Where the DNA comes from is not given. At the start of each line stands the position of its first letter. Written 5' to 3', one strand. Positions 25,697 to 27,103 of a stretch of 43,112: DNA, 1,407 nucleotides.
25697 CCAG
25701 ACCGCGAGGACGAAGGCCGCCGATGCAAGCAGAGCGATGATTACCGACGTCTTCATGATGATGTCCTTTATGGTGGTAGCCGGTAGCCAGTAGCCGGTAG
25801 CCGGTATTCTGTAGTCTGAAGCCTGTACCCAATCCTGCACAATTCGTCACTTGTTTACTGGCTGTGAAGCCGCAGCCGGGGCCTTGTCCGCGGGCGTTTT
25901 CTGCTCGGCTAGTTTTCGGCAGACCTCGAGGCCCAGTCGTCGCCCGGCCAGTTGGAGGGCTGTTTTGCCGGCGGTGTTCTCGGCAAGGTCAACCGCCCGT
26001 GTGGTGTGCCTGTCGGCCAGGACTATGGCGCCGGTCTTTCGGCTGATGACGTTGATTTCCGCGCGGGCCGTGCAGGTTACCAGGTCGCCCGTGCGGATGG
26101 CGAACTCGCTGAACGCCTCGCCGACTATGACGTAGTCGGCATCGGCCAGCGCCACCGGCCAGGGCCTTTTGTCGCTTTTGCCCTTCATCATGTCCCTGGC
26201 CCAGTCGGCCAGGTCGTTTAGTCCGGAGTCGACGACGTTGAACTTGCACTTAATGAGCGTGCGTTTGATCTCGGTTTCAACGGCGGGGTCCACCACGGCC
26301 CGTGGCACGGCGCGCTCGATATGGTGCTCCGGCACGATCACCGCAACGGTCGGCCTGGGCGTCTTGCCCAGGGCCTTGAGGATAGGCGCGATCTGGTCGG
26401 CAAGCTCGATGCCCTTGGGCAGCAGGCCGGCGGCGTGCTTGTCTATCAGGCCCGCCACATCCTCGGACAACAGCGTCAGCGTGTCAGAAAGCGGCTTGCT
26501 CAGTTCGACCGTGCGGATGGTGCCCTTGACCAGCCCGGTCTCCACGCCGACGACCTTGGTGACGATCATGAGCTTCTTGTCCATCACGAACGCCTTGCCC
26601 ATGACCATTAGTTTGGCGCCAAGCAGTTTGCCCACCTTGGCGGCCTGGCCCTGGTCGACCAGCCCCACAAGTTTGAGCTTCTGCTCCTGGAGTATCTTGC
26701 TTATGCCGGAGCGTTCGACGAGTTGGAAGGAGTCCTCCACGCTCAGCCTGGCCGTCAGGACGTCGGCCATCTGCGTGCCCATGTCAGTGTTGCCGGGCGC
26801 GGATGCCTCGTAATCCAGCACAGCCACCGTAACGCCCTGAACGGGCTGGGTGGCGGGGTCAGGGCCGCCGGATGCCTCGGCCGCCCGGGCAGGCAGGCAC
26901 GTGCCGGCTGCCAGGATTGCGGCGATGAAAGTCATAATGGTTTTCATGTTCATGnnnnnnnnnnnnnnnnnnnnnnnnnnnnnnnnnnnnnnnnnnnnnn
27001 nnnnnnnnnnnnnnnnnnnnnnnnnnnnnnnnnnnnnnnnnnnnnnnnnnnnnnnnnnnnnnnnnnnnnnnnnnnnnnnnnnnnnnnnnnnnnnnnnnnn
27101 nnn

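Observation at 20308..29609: ECF-sigma/ZAS-anti-sigma-headed envelope operon with three paralogous CsgG/LpoB-like modules and a giant Asp-box protein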

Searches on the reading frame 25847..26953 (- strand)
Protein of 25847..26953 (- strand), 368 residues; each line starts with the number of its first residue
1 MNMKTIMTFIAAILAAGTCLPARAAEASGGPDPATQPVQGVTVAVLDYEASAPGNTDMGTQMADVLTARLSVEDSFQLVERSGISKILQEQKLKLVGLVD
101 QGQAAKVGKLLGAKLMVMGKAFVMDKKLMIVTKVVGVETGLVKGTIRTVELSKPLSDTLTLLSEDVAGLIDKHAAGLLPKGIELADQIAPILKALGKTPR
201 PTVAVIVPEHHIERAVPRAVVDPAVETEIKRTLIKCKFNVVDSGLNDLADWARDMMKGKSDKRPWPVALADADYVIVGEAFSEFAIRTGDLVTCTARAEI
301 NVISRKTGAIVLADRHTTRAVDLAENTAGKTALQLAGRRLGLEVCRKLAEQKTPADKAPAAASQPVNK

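Call 3: search_protein_families(library=pfam, proteins=[window:25847-26953:-], max_evalue=1)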
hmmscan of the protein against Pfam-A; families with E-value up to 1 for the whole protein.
window:25847-26953:- (368 aa): 2 families
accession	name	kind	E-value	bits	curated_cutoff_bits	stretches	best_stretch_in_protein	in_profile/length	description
PF03783.19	CsgG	-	1.3e-11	44.6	20.8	1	55-120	33-97/210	Curli production assembly/transport component CsgG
PF13036.11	LpoB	-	6.7e-05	23.3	22.3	1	61-124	49-113/147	Peptidoglycan-synthase activator LpoB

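Call 4: search_protein_families(library=ncbifam, proteins=[window:25847-26953:-], max_evalue=1)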
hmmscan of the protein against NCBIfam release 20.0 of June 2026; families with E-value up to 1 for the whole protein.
window:25847-26953:- (368 aa): 1 family
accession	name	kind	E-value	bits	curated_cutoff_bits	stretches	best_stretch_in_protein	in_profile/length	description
TIGR02722.1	lp_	equivalog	0.00037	20.5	110.55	1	60-140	88-177/189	penicillin-binding protein activator LpoB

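Call 8: find_encoding_contigs(protein=window:25847-26953:-, flank=10000, max_places=6)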
Protein window:25847-26953:- (368 aa): 9 contigs read that carry it; 6 places shown.
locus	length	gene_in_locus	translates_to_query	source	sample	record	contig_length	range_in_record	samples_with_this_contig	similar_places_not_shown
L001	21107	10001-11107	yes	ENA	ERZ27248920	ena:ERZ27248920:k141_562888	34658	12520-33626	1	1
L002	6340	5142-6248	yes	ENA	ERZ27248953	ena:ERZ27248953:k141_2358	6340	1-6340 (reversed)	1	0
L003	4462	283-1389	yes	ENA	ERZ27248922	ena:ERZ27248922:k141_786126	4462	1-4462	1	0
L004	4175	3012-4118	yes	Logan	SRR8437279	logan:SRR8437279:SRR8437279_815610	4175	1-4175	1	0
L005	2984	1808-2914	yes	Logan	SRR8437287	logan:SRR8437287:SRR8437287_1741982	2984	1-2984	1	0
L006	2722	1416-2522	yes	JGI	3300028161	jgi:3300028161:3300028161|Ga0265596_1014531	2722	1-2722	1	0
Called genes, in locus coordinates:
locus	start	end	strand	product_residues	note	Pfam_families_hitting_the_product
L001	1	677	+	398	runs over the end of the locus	PF00532:Peripla_BP_1 (weak), PF13407:Peripla_BP_4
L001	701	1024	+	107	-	PF05336:rhaM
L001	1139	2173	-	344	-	PF15731:MqsA_antitoxin, PF13560:HTH_31 (faint), PF01381:HTH_3, PF13274:SocA_Panacea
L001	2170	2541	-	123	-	-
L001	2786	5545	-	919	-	-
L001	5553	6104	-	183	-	PF03477:ATP-cone (weak)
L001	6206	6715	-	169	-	PF22811:Zn_ribbon_NrdR, PF03477:ATP-cone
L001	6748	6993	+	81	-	-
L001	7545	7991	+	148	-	PF04542:Sigma70_r2, PF08281:Sigma70_r4_2, PF04545:Sigma70_r4 (weak)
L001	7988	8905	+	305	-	-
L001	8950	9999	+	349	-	-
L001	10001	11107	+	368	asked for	PF03783:CsgG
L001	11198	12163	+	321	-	PF03783:CsgG (weak)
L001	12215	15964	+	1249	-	-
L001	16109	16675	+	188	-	-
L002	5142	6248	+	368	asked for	PF03783:CsgG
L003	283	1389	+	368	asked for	PF03783:CsgG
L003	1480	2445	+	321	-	PF03783:CsgG (weak)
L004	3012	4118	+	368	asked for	PF03783:CsgG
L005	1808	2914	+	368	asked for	PF03783:CsgG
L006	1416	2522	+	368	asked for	PF03783:CsgG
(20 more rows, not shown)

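Call 9: find_homologous_proteins(query=window:25847-26953:-)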
Query window:25847-26953:- (368 aa): 254 proteins with E <= 0.001 among 8000 candidates; the best 120 are listed.
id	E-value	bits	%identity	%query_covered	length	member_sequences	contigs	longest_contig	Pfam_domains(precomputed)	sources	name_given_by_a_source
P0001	2.4e-230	781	100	100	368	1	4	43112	PF03783.21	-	-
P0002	3.6e-196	669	89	97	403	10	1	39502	PF03783.21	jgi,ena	-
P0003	4.9e-196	669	88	98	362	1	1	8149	PF03783.21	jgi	jgi:hypothetical protein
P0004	2.4e-192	657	89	92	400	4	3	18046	PF03783.21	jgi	jgi:hypothetical protein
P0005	3.2e-192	656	89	90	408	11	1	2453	PF13036.12,PF03783.21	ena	-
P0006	9.4e-189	645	84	99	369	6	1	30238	PF03783.21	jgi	jgi:hypothetical protein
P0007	2.6e-187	640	86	95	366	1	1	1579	PF03783.21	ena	-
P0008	2.0e-186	637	84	98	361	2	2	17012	PF03783.21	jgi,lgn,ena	-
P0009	9.1e-185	632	84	97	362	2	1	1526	PF03783.21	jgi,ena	-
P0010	7.1e-183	625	86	92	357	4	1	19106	PF03783.21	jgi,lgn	jgi:hypothetical protein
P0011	7.2e-183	625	82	100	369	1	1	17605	PF03783.21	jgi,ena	-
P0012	3.9e-179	613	81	100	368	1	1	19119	PF03783.21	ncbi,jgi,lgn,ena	-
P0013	2.4e-175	601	80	96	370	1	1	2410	PF03783.21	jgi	jgi:hypothetical protein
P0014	4.2e-163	561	81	89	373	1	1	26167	PF13036.12,PF03783.21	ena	-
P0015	1.5e-161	555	80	89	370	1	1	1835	PF03783.21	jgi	-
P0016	2.3e-155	535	75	95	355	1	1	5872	PF13036.12,PF03783.21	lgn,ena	-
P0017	2.6e-154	532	76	88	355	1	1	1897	PF03783.21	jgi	jgi:TolB-like protein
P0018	5.6e-146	504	70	96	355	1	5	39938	PF03783.21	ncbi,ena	-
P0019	2.8e-136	472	64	93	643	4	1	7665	PF03783.21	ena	-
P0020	1.4e-133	463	70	85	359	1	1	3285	PF03783.21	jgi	-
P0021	1.9e-133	463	65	98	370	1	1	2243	PF03783.21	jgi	jgi:hypothetical protein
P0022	1.3e-132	460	65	94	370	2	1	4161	PF03783.21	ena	-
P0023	1.6e-130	453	68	85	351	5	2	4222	PF03783.21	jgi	-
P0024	1.6e-130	453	71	83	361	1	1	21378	PF03783.21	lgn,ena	-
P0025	2.5e-130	453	64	96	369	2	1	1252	PF03783.21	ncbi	-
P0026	3.5e-130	452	69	84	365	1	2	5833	PF03783.21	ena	-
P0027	6.3e-130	451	66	85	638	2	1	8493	PF13414.13,PF00515.35,PF03783.21,PF13432.13,PF13181.13,PF07719.24,PF13174.13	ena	-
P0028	1.8e-129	450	66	90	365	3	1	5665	PF03783.21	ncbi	-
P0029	2.5e-129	449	62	98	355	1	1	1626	PF03783.21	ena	-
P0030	4.6e-129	449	68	88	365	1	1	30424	PF03783.21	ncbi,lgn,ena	-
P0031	4.8e-129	449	67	88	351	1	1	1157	PF03783.21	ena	-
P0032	2.6e-127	443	68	88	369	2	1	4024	PF03783.21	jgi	jgi:TolB-like protein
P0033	1.6e-126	440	66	90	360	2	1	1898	PF03783.21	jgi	-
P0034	1.9e-126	440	67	84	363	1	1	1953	PF03783.21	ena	-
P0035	3.1e-126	439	62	96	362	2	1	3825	PF03783.21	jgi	-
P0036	3.2e-124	433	66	85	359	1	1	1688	PF03783.21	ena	-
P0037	4.7e-124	432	63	93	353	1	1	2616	PF03783.21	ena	-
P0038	3.8e-123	429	66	85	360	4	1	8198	PF03783.21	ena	-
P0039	7.1e-123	428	63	90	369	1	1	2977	PF03783.21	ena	-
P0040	3.3e-122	426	65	87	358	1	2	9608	PF03783.21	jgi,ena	-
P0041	5.2e-122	425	64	85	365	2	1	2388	PF03783.21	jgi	jgi:hypothetical protein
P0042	2.1e-121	423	64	89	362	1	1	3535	PF03783.21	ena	-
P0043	2.8e-121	423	59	95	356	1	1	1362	PF03783.21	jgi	jgi:TolB-like protein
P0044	2.9e-121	423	61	95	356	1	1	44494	PF03783.21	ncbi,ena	-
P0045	8.6e-121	421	65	86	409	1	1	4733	PF03783.21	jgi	jgi:hypothetical protein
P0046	1.7e-120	420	62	88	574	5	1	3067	PF13036.12,PF03783.21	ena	-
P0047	4.1e-120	419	64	84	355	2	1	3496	PF03783.21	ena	-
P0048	1.2e-119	418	60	93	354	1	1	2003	PF03783.21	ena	-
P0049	6.2e-119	415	59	100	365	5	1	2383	PF03783.21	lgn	-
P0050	9.4e-119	415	67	86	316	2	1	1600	PF03783.21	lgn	-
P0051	1.7e-118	414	58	95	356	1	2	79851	PF03783.21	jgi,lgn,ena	jgi:hypothetical protein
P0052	3.5e-118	413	60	95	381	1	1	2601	PF03783.21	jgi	-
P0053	1.1e-117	411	60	98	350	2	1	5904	PF13036.12,PF03783.21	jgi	-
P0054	1.1e-117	411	61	91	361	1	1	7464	PF03783.21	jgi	-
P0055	5.1e-117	409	69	80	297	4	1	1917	PF03783.21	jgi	jgi:hypothetical protein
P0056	1.7e-116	407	62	90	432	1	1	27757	PF03783.21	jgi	jgi:hypothetical protein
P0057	8.6e-116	405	56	95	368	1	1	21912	PF03783.21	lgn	-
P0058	1.5e-115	404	61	89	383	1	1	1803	PF03783.21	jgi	jgi:hypothetical protein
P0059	1.1e-113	398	60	93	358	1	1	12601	PF03783.21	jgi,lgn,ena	-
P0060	3.8e-113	396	58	87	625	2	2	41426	PF17680.7,PF13414.13,PF03783.21,PF13432.13,PF07719.24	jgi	jgi:TolB-like protein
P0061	9.4e-113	395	58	92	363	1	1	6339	PF03783.21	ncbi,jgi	ncbi:MAG: CsgG/HfaB family protein [Planctomycetota bacterium]|jgi:hypothetical protein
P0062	1.6e-111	391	61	88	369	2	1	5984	PF03783.21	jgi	-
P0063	1.0e-110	388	62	84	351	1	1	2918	PF03783.21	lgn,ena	-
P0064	1.5e-110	388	57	95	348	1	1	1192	PF03783.21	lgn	-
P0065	2.5e-109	384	59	91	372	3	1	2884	PF13036.12,PF03783.21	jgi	-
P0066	6.3e-109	382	56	89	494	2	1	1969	PF03783.21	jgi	-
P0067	7.9e-109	382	62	84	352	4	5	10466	PF03783.21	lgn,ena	-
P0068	1.5e-108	381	57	95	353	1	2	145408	PF03783.21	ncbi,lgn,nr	ncbi:MAG: CsgG/HfaB family protein [Planctomycetaceae bacterium]|nr:CsgG/HfaB family protein [Planct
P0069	1.8e-108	381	54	94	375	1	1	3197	PF03783.21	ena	-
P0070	5.0e-108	379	63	86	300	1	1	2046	PF03783.21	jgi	jgi:hypothetical protein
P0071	5.6e-108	379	59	88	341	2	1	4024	PF13036.12,PF03783.21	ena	-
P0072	1.9e-107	378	55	93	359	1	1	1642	PF03783.21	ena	-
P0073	2.0e-107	377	56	88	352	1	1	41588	PF13036.12,PF03783.21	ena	-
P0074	7.7e-107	376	58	90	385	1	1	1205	PF03783.21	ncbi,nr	ncbi:MAG: CsgG/HfaB family protein, partial [Planctomycetia bacterium]|nr:CsgG/HfaB family protein [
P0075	7.9e-105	369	58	85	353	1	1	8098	PF03783.21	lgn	-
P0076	2.3e-104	367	59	86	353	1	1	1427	PF03783.21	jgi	jgi:hypothetical protein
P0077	5.2e-104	366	60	86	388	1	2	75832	PF03783.21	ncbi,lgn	ncbi:MAG: CsgG/HfaB family protein [Phycisphaerae bacterium]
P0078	1.0e-103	365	59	86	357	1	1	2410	PF03783.21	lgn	-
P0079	7.2e-103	363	57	91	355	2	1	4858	PF03783.21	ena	-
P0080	3.2e-101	357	57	86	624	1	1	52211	PF03783.21,PF07719.24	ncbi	-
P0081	8.7e-101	356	54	88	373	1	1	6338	PF03783.21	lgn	-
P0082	1.3e-98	349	58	88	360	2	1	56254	PF03783.21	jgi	jgi:hypothetical protein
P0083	2.2e-98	348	56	87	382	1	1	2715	PF03783.21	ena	-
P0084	7.4e-98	346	56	86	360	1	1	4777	PF03783.21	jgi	jgi:curli biogenesis system outer membrane secretion channel CsgG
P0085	1.8e-97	345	62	78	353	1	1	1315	PF03783.21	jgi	jgi:hypothetical protein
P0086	5.4e-96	340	52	94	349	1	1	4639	PF03783.21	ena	-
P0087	1.5e-95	338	61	74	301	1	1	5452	PF03783.21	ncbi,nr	ncbi:MAG: hypothetical protein IMZ66_07740, partial [Planctomycetes bacterium]|nr:hypothetical prote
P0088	2.0e-95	338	56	85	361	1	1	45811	PF03783.21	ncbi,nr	ncbi:MAG: hypothetical protein NTV86_14925 [Planctomycetota bacterium]|nr:hypothetical protein [Plan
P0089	1.8e-93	332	58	74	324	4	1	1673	PF03783.21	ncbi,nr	ncbi:MAG: hypothetical protein NTU94_18585, partial [Planctomycetota bacterium]|nr:hypothetical prot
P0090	6.1e-92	327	51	95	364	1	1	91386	PF03783.21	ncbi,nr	ncbi:MAG: hypothetical protein BIFFINMI_02801 [Phycisphaerae bacterium]|nr:hypothetical protein [Phy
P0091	1.0e-89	319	55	80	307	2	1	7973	PF03783.21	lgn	-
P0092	2.8e-87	311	56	78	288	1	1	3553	PF03783.21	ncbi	-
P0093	5.3e-87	310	50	90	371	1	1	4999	PF03783.21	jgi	jgi:hypothetical protein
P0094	2.6e-84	302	45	96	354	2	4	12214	PF03783.21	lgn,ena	-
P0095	9.5e-82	293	46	92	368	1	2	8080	PF03783.21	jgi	jgi:TolB-like protein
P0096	4.8e-81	291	49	86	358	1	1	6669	PF03783.21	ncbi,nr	ncbi:MAG: hypothetical protein HY718_09790 [Planctomycetes bacterium]|nr:hypothetical protein [Planc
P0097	1.7e-80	289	58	69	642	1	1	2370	PF03783.21,PF13432.13,PF07719.24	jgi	jgi:TolB-like protein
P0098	2.5e-80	288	50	84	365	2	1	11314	PF03783.21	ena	-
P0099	4.4e-80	288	50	84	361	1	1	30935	PF03783.21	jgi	jgi:TolB-like protein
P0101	2.9e-79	285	46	94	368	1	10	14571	PF03783.21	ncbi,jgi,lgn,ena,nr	ncbi:MAG: hypothetical protein GXY55_06330 [Phycisphaerae bacterium]|nr:hypothetical protein [Phycis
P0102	6.2e-79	284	46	95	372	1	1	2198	PF03783.21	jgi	jgi:hypothetical protein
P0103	7.7e-79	284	45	93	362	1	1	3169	PF03783.21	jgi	-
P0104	8.1e-79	283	47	93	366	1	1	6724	PF03783.21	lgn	-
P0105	1.0e-78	283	47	94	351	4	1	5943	PF03783.21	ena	-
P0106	1.6e-78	282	48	84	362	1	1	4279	PF03783.21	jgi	jgi:curli biogenesis system outer membrane secretion channel CsgG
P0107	1.8e-78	282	46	87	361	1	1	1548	PF03783.21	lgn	-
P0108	1.8e-78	282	48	89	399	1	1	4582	PF03783.21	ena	-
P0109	2.2e-78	282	46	97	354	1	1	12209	PF13036.12,PF03783.21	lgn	-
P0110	2.2e-78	282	44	98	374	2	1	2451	PF03783.21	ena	-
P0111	5.0e-78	281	45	92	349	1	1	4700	PF03783.21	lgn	-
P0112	1.2e-77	280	43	99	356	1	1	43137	PF13036.12,PF03783.21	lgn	-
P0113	6.1e-77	277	44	95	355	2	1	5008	PF03783.21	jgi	jgi:hypothetical protein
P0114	1.1e-76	276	47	88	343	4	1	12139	PF04052.19,PF03783.21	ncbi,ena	-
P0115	3.2e-76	275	47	89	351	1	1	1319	PF03783.21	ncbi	-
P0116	3.7e-76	275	45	98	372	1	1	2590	PF03783.21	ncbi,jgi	ncbi:MAG: CsgG/HfaB family protein [Planctomycetota bacterium]|jgi:TolB-like protein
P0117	7.2e-76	274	44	95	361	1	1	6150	PF03783.21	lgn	-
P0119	2.4e-75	272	42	97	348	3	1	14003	PF03783.21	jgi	jgi:TolB-like protein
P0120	4.0e-75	271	44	96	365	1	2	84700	PF03783.21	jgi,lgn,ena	-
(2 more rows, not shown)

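Call 11: find_encoding_contigs(protein=P0068, flank=10000, max_places=1)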
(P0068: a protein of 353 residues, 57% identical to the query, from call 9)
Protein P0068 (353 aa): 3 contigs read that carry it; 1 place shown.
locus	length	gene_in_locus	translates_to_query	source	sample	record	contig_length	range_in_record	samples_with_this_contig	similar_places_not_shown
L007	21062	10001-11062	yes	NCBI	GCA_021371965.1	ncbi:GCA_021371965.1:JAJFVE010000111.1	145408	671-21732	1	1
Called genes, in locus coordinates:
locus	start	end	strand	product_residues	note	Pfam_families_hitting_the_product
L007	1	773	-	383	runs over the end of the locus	PF12849:PBP_like_2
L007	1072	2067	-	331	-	PF00248:Aldo_ket_red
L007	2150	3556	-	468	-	PF03629:SASA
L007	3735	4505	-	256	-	PF00106:adh_short, PF08659:KR, PF13561:adh_short_C2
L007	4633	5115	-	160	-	-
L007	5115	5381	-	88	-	-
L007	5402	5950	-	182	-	PF04542:Sigma70_r2, PF08281:Sigma70_r4_2, PF04545:Sigma70_r4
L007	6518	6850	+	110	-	-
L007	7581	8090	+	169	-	PF04542:Sigma70_r2, PF08281:Sigma70_r4_2, PF04545:Sigma70_r4 (weak)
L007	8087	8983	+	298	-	-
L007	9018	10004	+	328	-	-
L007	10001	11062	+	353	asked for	PF03783:CsgG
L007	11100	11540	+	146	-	-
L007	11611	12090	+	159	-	-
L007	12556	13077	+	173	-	-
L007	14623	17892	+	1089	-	PF03783:CsgG (faint)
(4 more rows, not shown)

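Call 12: find_encoding_contigs(protein=P0090, flank=10000, max_places=1)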
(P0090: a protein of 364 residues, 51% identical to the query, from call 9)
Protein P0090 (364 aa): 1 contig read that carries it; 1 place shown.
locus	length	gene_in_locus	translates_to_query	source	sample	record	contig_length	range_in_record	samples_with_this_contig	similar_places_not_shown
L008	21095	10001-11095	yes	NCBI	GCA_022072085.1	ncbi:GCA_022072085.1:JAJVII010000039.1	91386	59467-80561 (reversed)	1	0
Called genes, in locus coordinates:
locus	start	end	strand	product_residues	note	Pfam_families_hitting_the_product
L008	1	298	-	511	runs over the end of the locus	-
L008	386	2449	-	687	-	-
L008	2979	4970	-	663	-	PF07291:MauE, PF07610:DUF1573 (faint), PF22544:HYDIN_VesB_CFA65-like_Ig (faint)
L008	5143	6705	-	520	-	PF16656:Pur_ac_phosph_N, PF00149:Metallophos, PF12850:Metallophos_2 (weak)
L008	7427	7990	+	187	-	PF13384:HTH_23 (faint), PF04542:Sigma70_r2, PF08281:Sigma70_r4_2, PF04545:Sigma70_r4, PF25787:HTH_SB (faint)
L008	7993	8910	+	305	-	-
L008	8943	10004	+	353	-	-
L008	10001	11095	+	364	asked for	PF03783:CsgG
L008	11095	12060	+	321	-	PF03783:CsgG (weak), PF13414:TPR_11 (weak)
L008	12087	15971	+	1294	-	-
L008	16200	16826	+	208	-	-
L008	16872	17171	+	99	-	-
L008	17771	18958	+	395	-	-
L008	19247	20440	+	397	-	-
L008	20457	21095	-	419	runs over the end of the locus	PF23981:DUF7305, PF20597:pAdhesive_15 (weak)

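Call 13: find_encoding_contigs(protein=P0018, flank=10000, max_places=1)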
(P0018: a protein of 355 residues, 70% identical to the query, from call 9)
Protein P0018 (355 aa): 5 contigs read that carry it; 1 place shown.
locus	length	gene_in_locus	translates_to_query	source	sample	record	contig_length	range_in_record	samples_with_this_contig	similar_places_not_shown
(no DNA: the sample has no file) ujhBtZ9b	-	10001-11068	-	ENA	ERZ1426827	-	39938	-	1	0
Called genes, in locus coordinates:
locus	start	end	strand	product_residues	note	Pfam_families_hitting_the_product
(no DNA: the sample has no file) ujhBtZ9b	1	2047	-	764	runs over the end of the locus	PF08487:VIT, PF00092:VWA, PF13519:VWA_2, PF13768:VWA_3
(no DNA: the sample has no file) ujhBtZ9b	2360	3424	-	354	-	PF05343:Peptidase_M42, PF01546:Peptidase_M20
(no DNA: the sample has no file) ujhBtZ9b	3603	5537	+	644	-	PF00672:HAMP (weak), PF00512:HisKA, PF02518:HATPase_c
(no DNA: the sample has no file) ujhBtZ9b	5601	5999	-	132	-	PF00072:Response_reg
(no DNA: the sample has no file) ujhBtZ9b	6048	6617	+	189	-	-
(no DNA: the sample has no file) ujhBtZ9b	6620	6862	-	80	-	-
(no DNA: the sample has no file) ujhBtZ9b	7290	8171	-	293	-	-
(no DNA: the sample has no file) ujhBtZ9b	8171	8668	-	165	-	PF04542:Sigma70_r2, PF08281:Sigma70_r4_2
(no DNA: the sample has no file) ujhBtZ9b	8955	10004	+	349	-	-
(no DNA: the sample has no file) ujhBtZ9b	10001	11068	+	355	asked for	PF03783:CsgG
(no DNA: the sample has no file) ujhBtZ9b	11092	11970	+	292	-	PF03783:CsgG (weak), PF00515:TPR_1 (faint), PF07719:TPR_2 (faint), PF13181:TPR_8 (faint), PF13432:TPR_16, PF13414:TPR_11 (weak)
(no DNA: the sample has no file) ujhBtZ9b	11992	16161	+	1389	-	PF14559:TPR_19 (faint)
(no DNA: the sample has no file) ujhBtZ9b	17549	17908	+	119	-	PF01137:RTC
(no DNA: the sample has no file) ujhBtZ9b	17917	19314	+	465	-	PF01139:RtcB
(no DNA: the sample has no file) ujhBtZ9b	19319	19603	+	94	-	-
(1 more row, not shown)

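Call 22: find_encoding_contigs(protein=P0002, flank=10000, max_places=1)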
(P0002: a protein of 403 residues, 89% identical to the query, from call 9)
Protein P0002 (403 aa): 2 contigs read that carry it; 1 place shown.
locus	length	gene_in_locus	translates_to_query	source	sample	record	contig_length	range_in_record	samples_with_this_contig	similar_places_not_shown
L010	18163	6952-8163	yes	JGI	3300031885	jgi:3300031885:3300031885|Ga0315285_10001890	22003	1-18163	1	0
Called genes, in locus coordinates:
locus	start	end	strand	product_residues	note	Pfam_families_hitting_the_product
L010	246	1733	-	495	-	PF02310:B12-binding, PF04055:Radical_SAM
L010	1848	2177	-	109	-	-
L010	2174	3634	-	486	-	PF02310:B12-binding, PF04055:Radical_SAM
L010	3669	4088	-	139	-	PF10057:MpsC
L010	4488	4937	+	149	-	PF04542:Sigma70_r2, PF08281:Sigma70_r4_2, PF04545:Sigma70_r4 (weak)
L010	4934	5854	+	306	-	-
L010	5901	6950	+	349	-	-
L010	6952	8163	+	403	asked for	PF03783:CsgG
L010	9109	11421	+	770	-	PF13439:Glyco_transf_4, PF00534:Glycos_transf_1, PF13692:Glyco_trans_1_4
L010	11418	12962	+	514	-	PF04041:Glyco_hydro_130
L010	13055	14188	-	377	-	PF13485:Peptidase_MA_2 (faint), PF07607:DUF1570 (weak), PF00595:PDZ (weak), PF13180:PDZ_2, PF17820:PDZ_6 (weak)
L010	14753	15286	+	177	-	PF22811:Zn_ribbon_NrdR, PF03477:ATP-cone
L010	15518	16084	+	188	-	PF03477:ATP-cone (weak)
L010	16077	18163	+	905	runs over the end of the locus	-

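Call 31: predict_structure(alignment_id=A1)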
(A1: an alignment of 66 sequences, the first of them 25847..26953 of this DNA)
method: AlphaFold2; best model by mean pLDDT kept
length: 368 residues; sequences in the alignment: 66
mean_pLDDT: 85.5   pTM: 0.78
mean pLDDT of the five models: 85.5, 85.1, 83.8, 83.5, 82.2
residues with pLDDT >= 90: 211; 70-90: 91; 50-70: 61; < 50: 5
segments of 3 or more residues with pLDDT < 50: 25-28
pLDDT, mean of each block of 10 residues (from residue 1): 66 60 49 64 94 88 92 90 80 81 87 95 95 97 96 89 95 96 93 93 93 73 90 97 73 72 81 94 92 95 93 97 90 96 96 64 60
secondary structure, 60 per line:
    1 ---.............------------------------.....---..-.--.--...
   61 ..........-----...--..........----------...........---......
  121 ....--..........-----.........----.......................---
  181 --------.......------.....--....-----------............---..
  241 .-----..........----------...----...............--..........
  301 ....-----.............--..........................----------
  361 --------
elements in order: H4-16 E41-45 H58-70 E76-78 H81-90 H101-111 E115-124 E127-136 E142-150 H155-177 H189-195 E202-206 E209-212 H224-235 E239-241 H247-256 E274-288 E291-304 E310-322 H325-350
